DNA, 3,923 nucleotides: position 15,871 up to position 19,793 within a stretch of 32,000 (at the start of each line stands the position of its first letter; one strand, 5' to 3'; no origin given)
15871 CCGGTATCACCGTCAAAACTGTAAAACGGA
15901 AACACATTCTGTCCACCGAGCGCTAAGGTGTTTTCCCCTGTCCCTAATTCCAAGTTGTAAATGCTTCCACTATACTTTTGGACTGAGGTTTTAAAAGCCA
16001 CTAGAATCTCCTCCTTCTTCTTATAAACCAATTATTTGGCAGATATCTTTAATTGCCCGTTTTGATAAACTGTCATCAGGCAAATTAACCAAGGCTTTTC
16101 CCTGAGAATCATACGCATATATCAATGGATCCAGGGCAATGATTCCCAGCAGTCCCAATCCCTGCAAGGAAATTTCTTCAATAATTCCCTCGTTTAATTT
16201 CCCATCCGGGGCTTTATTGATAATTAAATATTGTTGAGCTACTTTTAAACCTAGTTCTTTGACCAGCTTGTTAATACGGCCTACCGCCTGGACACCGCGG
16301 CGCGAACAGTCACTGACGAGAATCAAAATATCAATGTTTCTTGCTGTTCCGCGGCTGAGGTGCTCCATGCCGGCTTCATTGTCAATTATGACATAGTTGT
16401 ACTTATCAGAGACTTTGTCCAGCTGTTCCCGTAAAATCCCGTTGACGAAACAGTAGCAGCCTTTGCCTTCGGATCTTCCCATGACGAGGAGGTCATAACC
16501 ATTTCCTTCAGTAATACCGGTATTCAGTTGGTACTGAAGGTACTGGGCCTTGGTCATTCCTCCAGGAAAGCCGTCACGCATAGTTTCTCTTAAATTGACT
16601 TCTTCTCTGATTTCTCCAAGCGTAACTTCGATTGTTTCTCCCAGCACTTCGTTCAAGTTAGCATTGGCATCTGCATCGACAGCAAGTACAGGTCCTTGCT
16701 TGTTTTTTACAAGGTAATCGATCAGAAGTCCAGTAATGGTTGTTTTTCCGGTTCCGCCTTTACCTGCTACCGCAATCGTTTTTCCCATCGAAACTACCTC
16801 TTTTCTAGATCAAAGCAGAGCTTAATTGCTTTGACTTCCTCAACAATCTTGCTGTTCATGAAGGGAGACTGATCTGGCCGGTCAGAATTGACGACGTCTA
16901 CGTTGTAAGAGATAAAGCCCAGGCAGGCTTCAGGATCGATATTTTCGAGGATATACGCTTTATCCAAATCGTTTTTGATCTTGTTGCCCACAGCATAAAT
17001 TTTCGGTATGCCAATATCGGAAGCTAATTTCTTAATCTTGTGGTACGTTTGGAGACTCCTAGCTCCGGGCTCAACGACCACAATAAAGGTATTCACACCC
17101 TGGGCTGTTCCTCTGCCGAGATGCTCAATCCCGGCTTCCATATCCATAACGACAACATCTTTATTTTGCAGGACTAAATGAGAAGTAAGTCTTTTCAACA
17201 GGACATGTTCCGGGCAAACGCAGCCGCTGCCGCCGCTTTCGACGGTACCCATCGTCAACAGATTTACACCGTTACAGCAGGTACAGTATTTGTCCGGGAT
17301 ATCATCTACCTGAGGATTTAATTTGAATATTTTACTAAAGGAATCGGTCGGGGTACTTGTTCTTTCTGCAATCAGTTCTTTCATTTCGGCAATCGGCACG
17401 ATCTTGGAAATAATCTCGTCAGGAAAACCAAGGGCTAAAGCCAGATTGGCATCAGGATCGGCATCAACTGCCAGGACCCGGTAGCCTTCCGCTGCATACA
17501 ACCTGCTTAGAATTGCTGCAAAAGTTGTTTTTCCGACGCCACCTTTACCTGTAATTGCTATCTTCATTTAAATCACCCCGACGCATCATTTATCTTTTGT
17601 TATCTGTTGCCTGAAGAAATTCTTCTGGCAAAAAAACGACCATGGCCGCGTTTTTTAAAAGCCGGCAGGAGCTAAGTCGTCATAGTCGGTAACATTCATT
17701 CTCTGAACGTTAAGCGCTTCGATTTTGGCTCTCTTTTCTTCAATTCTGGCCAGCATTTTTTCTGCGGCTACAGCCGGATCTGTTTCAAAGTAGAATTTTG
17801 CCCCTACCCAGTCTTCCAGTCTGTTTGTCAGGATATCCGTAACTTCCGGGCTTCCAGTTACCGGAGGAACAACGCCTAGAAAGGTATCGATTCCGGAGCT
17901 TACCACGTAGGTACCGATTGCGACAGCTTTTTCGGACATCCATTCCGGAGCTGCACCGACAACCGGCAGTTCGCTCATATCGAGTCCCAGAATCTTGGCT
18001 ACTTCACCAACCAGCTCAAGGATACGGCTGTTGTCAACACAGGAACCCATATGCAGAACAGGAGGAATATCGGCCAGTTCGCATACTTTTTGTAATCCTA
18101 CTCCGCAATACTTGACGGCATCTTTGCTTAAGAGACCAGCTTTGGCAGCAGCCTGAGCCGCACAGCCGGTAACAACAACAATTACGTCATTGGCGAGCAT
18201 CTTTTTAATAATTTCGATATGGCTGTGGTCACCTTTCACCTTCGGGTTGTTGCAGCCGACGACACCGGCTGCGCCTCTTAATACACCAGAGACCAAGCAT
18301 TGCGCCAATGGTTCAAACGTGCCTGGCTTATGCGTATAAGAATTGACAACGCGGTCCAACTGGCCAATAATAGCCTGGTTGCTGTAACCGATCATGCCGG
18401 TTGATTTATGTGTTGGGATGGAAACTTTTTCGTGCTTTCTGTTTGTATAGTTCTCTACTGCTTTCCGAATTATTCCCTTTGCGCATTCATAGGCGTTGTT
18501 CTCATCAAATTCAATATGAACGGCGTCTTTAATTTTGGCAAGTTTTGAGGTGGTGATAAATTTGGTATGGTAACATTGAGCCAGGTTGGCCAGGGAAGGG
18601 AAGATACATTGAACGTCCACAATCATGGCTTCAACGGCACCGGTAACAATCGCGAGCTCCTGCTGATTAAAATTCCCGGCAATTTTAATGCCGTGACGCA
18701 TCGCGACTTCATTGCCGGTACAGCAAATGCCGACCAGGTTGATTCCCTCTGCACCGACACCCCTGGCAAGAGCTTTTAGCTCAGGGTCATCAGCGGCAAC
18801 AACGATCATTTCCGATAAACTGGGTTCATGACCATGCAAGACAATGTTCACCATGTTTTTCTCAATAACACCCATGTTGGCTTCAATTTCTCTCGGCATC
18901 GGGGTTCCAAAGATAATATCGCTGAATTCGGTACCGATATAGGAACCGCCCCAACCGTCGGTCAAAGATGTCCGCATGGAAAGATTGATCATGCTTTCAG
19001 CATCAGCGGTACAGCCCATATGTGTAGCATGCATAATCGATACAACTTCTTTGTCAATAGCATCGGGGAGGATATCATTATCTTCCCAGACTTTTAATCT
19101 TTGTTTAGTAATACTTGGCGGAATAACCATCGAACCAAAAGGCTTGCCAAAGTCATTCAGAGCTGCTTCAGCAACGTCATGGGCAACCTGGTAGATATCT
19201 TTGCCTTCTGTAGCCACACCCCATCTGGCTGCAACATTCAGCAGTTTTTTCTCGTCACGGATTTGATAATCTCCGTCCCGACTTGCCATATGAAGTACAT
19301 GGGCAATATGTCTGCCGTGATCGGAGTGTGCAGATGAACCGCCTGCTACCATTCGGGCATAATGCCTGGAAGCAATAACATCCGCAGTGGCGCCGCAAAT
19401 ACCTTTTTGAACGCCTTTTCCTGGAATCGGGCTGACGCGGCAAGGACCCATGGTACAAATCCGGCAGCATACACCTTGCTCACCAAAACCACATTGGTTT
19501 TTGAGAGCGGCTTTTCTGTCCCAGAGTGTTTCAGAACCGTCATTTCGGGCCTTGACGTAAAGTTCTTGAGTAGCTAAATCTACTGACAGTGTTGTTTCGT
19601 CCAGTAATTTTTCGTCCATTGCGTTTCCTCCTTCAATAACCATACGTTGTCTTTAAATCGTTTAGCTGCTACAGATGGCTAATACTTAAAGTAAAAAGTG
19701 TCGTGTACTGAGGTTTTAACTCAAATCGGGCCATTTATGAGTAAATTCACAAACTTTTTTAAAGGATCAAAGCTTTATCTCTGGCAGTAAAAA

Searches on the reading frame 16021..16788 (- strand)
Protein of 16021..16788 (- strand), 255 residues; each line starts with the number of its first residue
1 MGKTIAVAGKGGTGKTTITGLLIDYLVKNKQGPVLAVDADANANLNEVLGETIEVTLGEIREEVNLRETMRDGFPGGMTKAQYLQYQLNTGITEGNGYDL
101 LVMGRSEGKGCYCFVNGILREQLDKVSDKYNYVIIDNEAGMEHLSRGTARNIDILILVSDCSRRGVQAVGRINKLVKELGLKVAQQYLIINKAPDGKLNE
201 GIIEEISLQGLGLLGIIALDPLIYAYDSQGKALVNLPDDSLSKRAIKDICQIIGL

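Call 8: search_protein_families(library=pfam, proteins=[window:16021-16788:-])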
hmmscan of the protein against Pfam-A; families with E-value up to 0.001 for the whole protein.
window:16021-16788:- (255 aa): 3 families
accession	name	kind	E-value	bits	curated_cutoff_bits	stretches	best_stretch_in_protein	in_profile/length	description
PF13614.12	AAA_31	-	4.1e-12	46.8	27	1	3-182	2-170/177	AAA domain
PF01656.29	CbiA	-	4.1e-12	46.6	25.4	1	5-231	2-123/125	CobQ/CobB/MinD/ParA nucleotide binding domain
PF03308.22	MeaB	-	9e-05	22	23.1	1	4-103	35-131/273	Methylmalonyl Co-A mutase-associated GTPase MeaB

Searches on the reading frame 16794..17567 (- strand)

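Call 8: search_protein_families(library=pfam, proteins=[window:16794-17567:-])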
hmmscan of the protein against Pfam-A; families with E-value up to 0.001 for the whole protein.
window:16794-17567:- (257 aa): 8 families
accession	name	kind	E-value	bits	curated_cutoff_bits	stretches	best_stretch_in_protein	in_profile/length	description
PF01656.29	CbiA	-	3.3e-18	66.3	25.4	1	4-229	3-119/125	CobQ/CobB/MinD/ParA nucleotide binding domain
PF13614.12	AAA_31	-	5e-12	46.6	27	1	5-59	6-62/177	AAA domain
PF02374.21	ArsA_ATPase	-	2.6e-07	30.6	24.3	1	3-44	4-45/305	Anion-transporting ATPase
PF10609.15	ParA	-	3.4e-06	27.1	27.1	1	5-37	9-41/246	NUBPL iron-transfer P-loop NTPase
PF00142.24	Fer4_NifH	-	5.9e-06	26.4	25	1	1-43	1-43/271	4Fe-4S iron sulfur cluster binding proteins, NifH/frxC family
PF06564.18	CBP_BcsQ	-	8e-05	22.7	21.3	0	4-48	5-50/234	Cellulose biosynthesis protein BcsQ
PF20720.3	nSTAND3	-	0.00012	22.2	27.2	1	4-38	21-54/155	Novel STAND NTPase 3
PF13479.12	AAA_24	-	0.00014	22.2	27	0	2-38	4-32/195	AAA domain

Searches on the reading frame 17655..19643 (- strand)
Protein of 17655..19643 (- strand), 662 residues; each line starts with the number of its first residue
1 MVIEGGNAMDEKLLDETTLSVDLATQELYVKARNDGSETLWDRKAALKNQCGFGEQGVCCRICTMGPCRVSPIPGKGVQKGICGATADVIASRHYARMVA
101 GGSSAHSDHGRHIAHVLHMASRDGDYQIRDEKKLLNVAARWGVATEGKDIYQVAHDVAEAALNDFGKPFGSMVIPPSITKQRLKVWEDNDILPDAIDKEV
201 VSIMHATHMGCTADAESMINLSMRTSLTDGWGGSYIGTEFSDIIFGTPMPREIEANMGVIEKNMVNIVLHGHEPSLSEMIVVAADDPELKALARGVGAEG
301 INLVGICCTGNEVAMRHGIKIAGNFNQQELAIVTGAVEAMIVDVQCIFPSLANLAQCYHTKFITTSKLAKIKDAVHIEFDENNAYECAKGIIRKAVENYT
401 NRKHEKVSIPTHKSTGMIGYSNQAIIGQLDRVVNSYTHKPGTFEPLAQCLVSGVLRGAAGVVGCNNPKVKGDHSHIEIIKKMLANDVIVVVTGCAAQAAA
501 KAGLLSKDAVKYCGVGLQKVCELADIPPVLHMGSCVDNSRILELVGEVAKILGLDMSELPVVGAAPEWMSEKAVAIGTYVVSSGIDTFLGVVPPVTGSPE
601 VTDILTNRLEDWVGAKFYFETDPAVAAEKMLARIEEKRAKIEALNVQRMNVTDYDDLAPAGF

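Call 7: search_protein_families(library=pfam, proteins=[window:17655-19643:-])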
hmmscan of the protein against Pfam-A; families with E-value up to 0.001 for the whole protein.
window:17655-19643:- (662 aa): 1 family
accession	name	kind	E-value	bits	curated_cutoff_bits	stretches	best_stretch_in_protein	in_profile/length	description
PF03063.25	Prismane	-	2.3e-175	584.6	27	1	58-623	1-512/513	Prismane/CO dehydrogenase family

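Call 36: find_related_loci(query=window:17655-19619:-, collection=metagenome_contigs, flank=10000)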
Query window:17655-19619:- (654 aa) in metagenome_contigs; peptide patterns used: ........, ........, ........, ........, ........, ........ (x = any residue, [..] = any of these).
107 stretches matched a pattern; 3 encode a relative of the query (tblastn E <= 1e-3); 2 distinct loci.
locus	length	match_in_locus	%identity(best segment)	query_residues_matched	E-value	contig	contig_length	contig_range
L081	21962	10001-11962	98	1-654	0e+0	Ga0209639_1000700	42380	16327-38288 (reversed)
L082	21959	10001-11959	93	2-654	0e+0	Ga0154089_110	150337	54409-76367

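Call 58: find_homologous_proteins(query=window:17655-19619:-, max_evalue=1e-150)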
Query window:17655-19619:- (654 aa): 7830 proteins with E <= 1e-150 among 8000 candidates; the best 120 are listed.
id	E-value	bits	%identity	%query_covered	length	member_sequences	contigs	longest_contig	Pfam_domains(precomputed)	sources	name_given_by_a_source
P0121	0.0e+0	1457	97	100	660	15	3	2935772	PF03063.26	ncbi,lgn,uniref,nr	ncbi:MAG: anaerobic carbon-monoxide dehydrogenase catalytic subunit [Dehalobacter sp. 4CP]|uniref:an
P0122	0.0e+0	1244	83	99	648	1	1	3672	PF03063.26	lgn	-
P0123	0.0e+0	1221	81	99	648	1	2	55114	PF03063.26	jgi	-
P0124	0.0e+0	1218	80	100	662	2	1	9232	PF03063.26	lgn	-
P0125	0.0e+0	1215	80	99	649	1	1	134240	PF03063.26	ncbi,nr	ncbi:MAG: anaerobic carbon-monoxide dehydrogenase catalytic subunit [Peptococcaceae bacterium]|nr:an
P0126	0.0e+0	1214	80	99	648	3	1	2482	PF03063.26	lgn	-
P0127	0.0e+0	1207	80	99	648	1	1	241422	PF03063.26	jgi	-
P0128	0.0e+0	1200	80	99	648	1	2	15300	PF03063.26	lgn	-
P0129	0.0e+0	1197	79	99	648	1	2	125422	PF03063.26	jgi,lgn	jgi:carbon-monoxide dehydrogenase catalytic subunit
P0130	0.0e+0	1197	80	98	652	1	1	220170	PF03063.26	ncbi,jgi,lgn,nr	ncbi:MAG: Carbon monoxide dehydrogenase 2 [Candidatus Dichloromethanomonas elyunquensis]|nr:MAG: Car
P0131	0.0e+0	1013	68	96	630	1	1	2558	PF03063.26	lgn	-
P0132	6.5e-297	1004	67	97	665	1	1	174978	PF03063.26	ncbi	-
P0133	1.4e-294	997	69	96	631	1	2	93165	PF03063.26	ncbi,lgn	ncbi:MAG: anaerobic carbon-monoxide dehydrogenase catalytic subunit [Thermotaleaceae bacterium]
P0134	4.8e-294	995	68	96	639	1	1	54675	PF03063.26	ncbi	-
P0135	5.5e-294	995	69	94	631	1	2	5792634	PF03063.26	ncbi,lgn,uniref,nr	ncbi:anaerobic carbon-monoxide dehydrogenase catalytic subunit [Geosporobacter ferrireducens]|uniref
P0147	1.9e-289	980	65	98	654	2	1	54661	PF03063.26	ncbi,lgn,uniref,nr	ncbi:Ni-dependent carbon monoxide dehydrogenase precursor [Anaerovirgula multivorans]|uniref:Carbon 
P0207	7.5e-267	905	64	94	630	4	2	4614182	PF03063.26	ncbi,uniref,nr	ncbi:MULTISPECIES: anaerobic carbon-monoxide dehydrogenase catalytic subunit [Clostridium]|uniref:Ca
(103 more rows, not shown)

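Call 59: find_encoding_contigs(protein=P0130, flank=10000, max_places=1)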
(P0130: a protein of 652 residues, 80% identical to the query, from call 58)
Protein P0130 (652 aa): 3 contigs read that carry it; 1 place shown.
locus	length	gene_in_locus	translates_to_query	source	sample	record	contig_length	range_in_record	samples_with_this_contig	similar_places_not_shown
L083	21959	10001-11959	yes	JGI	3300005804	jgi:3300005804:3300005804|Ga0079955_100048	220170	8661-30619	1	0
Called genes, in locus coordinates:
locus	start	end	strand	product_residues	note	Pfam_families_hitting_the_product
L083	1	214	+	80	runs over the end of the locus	-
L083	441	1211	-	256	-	-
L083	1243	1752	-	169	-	PF07456:Hpre_diP_synt_I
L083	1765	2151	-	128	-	PF07009:NusG_II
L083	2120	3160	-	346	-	PF02424:ApbE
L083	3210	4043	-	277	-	PF04060:FeS, PF12838:Fer4_7, PF13187:Fer4_9 (weak), PF14697:Fer4_21, PF00037:Fer4, PF12797:Fer4_2 (weak), PF12837:Fer4_6, PF13237:Fer4_10 (weak)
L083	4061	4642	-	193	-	PF02508:Rnf-Nqr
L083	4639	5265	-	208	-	PF02508:Rnf-Nqr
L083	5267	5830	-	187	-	PF04205:FMN_bind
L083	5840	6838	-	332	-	PF03116:NQR2_RnfD_RnfE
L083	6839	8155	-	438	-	PF13375:RnfC_N, PF01512:Complex1_51K, PF10531:SLBB, PF13187:Fer4_9 (faint), PF12838:Fer4_7 (weak), PF13183:Fer4_8 (weak), PF13237:Fer4_10 (weak)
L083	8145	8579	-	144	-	PF04246:RseC_MucC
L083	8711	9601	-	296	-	PF02219:MTHFR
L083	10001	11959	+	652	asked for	PF03063:Prismane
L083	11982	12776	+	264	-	PF00142:Fer4_NifH (weak), PF01656:CbiA, PF02374:ArsA_ATPase (weak), PF10609:ParA (faint), PF13614:AAA_31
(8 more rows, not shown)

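Call 60: find_encoding_contigs(protein=P0127, flank=10000, max_places=1)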
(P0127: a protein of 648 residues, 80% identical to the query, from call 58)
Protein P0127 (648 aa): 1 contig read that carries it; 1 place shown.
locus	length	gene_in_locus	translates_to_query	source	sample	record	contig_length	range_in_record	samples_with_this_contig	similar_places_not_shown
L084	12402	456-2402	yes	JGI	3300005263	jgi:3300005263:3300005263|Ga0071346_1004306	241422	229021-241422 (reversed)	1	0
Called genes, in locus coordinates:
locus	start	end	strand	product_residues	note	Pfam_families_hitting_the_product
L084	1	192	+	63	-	?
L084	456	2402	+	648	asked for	PF03063:Prismane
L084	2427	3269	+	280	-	PF00142:Fer4_NifH (faint), PF02374:ArsA_ATPase, PF10609:ParA (faint), PF13479:AAA_24 (faint), PF13614:AAA_31, PF01656:CbiA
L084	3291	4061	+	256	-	PF01656:CbiA, PF10609:ParA (faint), PF13614:AAA_31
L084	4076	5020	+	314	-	PF03599:CdhD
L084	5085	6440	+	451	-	PF04060:FeS, PF03599:CdhD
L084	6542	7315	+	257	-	PF00809:Pterin_bind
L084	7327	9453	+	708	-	PF18537:CODH_A_N, PF03598:CdhC, PF19436:ACS_CODH_B_C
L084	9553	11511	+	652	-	PF00111:Fer2, PF17650:RACo_linker, PF17651:Raco_middle, PF14574:RACo_C_ter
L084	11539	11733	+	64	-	PF10133:CooT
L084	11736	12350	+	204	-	PF12654:DUF3786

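Call 61: find_encoding_contigs(protein=P0129, flank=10000, max_places=1)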
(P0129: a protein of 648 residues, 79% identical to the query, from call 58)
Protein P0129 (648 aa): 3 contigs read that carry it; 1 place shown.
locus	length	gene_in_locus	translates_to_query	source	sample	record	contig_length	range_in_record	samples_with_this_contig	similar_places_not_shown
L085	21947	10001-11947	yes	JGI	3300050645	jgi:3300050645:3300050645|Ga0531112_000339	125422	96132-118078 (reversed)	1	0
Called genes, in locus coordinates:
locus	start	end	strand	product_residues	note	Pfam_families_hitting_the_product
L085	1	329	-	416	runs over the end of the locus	PF04055:Radical_SAM, PF12544:LAM_C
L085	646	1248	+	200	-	PF00392:GntR, PF08279:HTH_11 (faint), PF06241:Castor_Poll_mid (weak), PF02080:TrkA_C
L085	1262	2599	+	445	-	PF15714:SpoVT_C (weak), PF06580:His_kinase, PF02518:HATPase_c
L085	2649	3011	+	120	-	PF01648:ACPS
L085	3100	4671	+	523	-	PF03853:YjeF_N, PF01256:Carb_kinase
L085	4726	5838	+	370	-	PF01168:Ala_racemase_N, PF00842:Ala_racemase_C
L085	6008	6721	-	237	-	PF00392:GntR, PF07702:UTRA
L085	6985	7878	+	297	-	PF00809:Pterin_bind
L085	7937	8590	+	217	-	PF02607:B12-binding_2, PF02310:B12-binding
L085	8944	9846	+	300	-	PF01979:Amidohydro_1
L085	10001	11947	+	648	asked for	PF03063:Prismane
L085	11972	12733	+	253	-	PF00142:Fer4_NifH (weak), PF01656:CbiA, PF02374:ArsA_ATPase (weak), PF10609:ParA (faint), PF13614:AAA_31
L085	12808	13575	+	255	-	PF01656:CbiA, PF10609:ParA (faint), PF13614:AAA_31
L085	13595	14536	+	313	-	PF03599:CdhD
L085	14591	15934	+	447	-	PF04060:FeS, PF03599:CdhD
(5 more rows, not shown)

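Call 62: find_encoding_contigs(protein=P0123, flank=10000, max_places=1)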
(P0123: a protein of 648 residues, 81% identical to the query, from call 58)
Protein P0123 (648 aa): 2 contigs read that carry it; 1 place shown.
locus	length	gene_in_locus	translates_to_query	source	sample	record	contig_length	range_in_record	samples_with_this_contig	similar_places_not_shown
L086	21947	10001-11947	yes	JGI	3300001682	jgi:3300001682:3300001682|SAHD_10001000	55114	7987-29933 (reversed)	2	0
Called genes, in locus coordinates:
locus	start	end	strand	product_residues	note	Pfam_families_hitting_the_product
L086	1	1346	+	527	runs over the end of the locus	PF02219:MTHFR, PF12225:DUF5981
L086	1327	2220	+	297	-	PF01226:Form_Nir_trans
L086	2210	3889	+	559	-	PF01268:FTHFS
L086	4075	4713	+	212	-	PF04961:FTCD_C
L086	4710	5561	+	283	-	PF00763:THF_DHG_CYH, PF02882:THF_DHG_CYH_C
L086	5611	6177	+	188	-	PF01227:GTP_cyclohydroI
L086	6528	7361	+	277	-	PF00015:MCPsignal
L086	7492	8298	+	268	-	PF00809:Pterin_bind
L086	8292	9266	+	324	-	PF01979:Amidohydro_1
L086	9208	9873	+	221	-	PF07796:DUF1638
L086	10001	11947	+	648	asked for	PF03063:Prismane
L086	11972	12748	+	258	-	PF00142:Fer4_NifH (weak), PF01656:CbiA, PF02374:ArsA_ATPase (weak), PF10609:ParA (faint), PF13614:AAA_31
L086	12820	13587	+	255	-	PF01656:CbiA, PF13614:AAA_31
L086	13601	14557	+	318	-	PF03599:CdhD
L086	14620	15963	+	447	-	PF04060:FeS, PF03599:CdhD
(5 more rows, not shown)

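Call 64: find_encoding_contigs(protein=P0135, flank=6000, max_places=1)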
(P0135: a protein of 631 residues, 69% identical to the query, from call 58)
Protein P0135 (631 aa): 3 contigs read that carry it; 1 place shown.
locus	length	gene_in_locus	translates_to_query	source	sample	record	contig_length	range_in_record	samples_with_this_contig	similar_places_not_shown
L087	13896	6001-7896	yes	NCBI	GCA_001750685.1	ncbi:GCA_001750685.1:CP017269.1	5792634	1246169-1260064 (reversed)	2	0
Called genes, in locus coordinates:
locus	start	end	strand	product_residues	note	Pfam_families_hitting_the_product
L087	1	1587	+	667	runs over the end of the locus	PF09826:Beta_propel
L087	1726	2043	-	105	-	PF01906:YbjQ_1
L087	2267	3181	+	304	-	PF01979:Amidohydro_1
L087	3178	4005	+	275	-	PF02593:DUF166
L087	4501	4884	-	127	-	-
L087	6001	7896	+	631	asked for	PF03063:Prismane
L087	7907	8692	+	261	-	PF00142:Fer4_NifH (weak), PF01656:CbiA, PF02374:ArsA_ATPase, PF10609:ParA (weak), PF13614:AAA_31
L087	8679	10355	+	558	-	PF01268:FTHFS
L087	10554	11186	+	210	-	PF04961:FTCD_C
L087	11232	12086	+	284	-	PF00763:THF_DHG_CYH, PF02882:THF_DHG_CYH_C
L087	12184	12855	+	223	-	PF12225:DUF5981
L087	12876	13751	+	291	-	PF02219:MTHFR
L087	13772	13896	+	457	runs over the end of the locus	PF00890:FAD_binding_2 (faint), PF01134:GIDA, PF07992:Pyr_redox_2, PF12831:FAD_oxidored, PF13434:Lys_Orn_oxgnase (weak), PF13738:Pyr_redox_3, PF00070:Pyr_redox, PF02852:Pyr_redox_dim, +3 more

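Call 65: find_encoding_contigs(protein=P0147, flank=6000, max_places=1)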
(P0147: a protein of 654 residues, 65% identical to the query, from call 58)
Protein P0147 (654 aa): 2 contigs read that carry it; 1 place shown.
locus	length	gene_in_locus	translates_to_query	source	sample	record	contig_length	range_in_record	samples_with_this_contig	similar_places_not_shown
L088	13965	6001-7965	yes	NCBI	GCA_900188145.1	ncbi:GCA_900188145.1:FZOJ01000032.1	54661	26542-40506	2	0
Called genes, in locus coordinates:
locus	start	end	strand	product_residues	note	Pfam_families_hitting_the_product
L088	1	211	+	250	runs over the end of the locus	PF23198:PDE8A_N (weak), PF00072:Response_reg, PF01627:Hpt (weak)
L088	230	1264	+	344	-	PF03447:NAD_binding_3, PF00742:Homoserine_dh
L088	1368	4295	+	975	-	PF00675:Peptidase_M16 (faint), PF05193:Peptidase_M16_C, PF08367:M16C_assoc, PF22516:PreP_C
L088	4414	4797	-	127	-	-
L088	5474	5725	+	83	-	-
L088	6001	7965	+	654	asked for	PF03063:Prismane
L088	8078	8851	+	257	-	PF00142:Fer4_NifH (faint), PF01656:CbiA, PF02374:ArsA_ATPase (weak), PF10609:ParA (faint), PF13479:AAA_24 (faint), PF13614:AAA_31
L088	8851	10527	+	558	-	PF01268:FTHFS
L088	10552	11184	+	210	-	PF04961:FTCD_C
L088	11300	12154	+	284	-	PF00763:THF_DHG_CYH, PF02882:THF_DHG_CYH_C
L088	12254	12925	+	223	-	PF12225:DUF5981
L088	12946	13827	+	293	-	PF02219:MTHFR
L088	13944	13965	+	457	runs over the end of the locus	PF01134:GIDA, PF01266:DAO (faint), PF07992:Pyr_redox_2, PF12831:FAD_oxidored, PF13434:Lys_Orn_oxgnase (weak), PF13738:Pyr_redox_3, PF00070:Pyr_redox, PF02852:Pyr_redox_dim, +4 more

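Call 66: find_encoding_contigs(protein=P0207, flank=6000, max_places=1)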
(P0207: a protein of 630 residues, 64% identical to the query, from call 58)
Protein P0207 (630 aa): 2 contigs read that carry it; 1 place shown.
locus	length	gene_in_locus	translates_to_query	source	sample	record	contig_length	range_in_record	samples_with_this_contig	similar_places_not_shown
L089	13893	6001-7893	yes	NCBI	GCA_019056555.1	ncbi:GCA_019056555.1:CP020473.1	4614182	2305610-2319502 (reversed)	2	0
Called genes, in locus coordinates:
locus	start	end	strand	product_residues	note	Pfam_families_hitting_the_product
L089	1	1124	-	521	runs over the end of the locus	PF22483:Mu-transpos_C_2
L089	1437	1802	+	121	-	PF00543:P-II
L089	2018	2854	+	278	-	PF00015:MCPsignal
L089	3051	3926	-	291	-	PF00126:HTH_1, PF03466:LysR_substrate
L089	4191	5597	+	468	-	PF00392:GntR, PF00155:Aminotran_1_2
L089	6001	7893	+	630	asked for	PF03063:Prismane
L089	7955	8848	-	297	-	PF04055:Radical_SAM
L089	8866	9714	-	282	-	PF00142:Fer4_NifH, PF01656:CbiA, PF02374:ArsA_ATPase (faint), PF10609:ParA (weak), PF13614:AAA_31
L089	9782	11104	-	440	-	PF00148:Oxidored_nitro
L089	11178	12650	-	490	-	PF00148:Oxidored_nitro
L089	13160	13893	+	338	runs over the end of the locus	PF02729:OTCace_N, PF00185:OTCace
